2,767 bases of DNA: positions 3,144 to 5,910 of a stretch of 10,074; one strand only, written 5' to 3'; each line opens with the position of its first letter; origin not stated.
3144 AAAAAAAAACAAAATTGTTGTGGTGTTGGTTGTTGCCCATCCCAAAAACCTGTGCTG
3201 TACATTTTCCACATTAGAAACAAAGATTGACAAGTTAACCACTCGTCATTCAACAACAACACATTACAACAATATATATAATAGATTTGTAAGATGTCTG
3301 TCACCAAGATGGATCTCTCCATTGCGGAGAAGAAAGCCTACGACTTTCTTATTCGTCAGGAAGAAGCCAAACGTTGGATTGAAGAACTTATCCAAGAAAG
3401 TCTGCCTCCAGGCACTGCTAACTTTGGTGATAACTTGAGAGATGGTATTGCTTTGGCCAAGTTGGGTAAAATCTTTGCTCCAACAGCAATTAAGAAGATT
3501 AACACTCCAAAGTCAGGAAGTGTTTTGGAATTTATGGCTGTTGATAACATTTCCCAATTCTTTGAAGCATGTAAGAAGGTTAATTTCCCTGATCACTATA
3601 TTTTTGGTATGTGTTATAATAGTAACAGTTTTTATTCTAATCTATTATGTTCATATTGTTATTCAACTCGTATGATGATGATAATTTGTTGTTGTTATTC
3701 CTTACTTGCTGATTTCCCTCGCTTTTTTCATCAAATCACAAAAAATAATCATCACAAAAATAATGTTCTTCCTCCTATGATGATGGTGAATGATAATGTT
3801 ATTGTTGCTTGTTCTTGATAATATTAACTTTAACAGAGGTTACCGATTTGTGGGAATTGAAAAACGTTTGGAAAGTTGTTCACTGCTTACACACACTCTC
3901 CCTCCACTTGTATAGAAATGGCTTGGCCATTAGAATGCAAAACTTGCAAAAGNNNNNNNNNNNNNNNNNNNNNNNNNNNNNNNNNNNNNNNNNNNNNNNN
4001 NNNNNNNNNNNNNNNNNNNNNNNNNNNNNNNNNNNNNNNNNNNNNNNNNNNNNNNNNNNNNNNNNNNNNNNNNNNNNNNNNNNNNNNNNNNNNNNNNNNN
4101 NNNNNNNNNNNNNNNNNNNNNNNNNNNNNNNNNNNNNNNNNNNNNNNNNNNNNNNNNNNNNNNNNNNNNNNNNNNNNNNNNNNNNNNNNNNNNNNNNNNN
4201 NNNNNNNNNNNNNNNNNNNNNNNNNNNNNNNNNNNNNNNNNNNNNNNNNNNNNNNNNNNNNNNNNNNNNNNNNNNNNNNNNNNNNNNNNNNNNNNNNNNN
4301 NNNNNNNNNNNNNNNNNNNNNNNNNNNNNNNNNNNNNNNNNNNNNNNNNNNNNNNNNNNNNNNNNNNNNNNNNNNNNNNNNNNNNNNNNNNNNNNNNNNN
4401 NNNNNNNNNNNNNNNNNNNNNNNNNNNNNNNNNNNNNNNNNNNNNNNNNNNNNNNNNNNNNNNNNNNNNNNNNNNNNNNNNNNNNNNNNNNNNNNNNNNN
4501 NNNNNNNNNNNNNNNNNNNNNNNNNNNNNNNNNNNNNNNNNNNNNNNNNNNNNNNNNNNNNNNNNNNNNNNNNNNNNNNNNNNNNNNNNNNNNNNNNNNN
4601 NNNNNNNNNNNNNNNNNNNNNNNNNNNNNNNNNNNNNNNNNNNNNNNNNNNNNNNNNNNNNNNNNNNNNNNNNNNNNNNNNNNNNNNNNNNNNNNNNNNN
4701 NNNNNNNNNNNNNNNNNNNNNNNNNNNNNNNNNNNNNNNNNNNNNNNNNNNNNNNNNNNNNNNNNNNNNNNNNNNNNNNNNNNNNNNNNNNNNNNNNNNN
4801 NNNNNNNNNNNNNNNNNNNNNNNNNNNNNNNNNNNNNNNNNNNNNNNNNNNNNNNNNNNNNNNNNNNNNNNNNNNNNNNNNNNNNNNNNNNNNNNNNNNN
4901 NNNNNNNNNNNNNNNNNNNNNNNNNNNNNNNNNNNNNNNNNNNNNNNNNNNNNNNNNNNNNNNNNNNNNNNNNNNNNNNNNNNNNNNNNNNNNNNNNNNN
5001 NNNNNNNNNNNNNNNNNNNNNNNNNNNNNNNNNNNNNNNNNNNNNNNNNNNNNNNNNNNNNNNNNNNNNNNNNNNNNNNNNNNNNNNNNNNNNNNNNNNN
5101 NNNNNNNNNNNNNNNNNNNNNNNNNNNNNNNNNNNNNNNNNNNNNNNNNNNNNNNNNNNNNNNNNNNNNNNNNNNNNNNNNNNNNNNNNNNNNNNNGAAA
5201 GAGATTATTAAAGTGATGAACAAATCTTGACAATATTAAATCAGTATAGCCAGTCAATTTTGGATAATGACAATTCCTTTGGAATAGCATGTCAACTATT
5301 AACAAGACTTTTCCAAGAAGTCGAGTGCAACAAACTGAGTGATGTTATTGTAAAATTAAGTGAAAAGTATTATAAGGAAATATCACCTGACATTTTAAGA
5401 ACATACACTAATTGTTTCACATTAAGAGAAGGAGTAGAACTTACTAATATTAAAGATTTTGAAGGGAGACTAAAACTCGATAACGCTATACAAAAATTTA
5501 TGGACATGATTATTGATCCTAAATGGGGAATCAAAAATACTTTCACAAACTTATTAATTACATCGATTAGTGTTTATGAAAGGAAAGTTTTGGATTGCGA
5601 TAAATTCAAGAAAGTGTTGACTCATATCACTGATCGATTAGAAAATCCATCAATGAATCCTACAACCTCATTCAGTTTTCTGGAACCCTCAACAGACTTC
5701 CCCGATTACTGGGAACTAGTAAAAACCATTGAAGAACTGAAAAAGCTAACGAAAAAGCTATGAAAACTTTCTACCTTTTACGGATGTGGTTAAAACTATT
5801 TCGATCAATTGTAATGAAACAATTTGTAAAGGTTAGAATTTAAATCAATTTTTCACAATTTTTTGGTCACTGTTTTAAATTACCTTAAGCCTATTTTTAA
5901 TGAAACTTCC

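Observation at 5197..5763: Local duplication of the kinase-like gene; copy 1 carries an in-frame TAA where copy 2 has TTA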

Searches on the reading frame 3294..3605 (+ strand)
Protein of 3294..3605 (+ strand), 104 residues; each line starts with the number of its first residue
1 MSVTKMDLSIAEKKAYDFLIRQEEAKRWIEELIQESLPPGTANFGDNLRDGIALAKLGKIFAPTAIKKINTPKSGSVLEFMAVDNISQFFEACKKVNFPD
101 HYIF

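Call 10: search_protein_families(library=pfam, proteins=[window:3294-3605:+], max_evalue=0.01)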
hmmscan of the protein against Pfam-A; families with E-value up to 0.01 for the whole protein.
window:3294-3605:+ (104 aa): 2 families
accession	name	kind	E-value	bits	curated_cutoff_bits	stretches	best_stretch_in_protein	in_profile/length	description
PF00307.36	CH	-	8.7e-13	48.9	26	1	21-100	3-80/109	Calponin homology (CH) domain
PF11971.13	CAMSAP_CH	-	0.0046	17.2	27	1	42-95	14-67/85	CAMSAP CH domain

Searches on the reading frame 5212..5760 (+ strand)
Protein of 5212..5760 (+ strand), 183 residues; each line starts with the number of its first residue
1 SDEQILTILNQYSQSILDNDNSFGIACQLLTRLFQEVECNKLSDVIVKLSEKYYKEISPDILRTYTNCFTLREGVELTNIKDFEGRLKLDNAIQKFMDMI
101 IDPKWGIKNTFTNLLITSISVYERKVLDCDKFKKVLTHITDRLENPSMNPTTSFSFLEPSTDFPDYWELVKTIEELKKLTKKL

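Call 10: search_protein_families(library=pfam, proteins=[window:5212-5760:+], max_evalue=0.01)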
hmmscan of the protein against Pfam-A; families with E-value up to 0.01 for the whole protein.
window:5212-5760:+ (183 aa): 0 families

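Call 26: search_protein_representatives(protein=window:5212-5760:+)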
Query: 183 residues. Proteins with E-value up to 0.001 (for the whole library): 2; up to 1e-10: 1; up to 1e-30: 1. The best 2 are listed.
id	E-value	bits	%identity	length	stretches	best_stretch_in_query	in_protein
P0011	1.3e-99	347.5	98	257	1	22-183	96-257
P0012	2.7e-04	37.1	41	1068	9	29-61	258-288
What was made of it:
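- On Nascent pseudogene: No other protein carrying the tail exists among 1.84 billion representatives (call 26).
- Closest known: Eukaryotic protein kinase superfamily. Different: It is fused to a 183-residue C-terminal domain with no homologue outside this scaffold (calls 10, 26).
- Tried and rejected: an exhaustive HMMER search with the tail (call 26; only P0011, plus one 37-bit repeat protein that I take to be spurious);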

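Call 28: find_encoding_contigs(protein=P0011, flank=10000, max_places=10)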
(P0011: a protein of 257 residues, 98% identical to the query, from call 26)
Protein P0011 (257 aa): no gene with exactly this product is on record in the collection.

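Call 29: list_cluster_members(proteins=[P0011, P0008])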
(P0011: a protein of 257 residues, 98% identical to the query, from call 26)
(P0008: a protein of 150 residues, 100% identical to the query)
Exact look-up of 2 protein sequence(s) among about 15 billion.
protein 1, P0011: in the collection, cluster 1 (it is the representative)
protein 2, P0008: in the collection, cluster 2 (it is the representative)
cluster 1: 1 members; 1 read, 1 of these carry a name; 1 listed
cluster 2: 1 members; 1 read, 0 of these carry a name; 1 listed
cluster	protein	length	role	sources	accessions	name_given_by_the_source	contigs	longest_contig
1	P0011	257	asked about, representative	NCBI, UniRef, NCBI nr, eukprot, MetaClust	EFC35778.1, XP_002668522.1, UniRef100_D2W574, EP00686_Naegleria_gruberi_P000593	calponin homology domain-containing protein [Naegleria gruberi] | Calponin homology domain-containing protein n=1 Tax=Naegleria gruberi TaxID=5762 ... | XP_002668522.1 calponin homology domain-containing protein [Naegleria gruberi strain ...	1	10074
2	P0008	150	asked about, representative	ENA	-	-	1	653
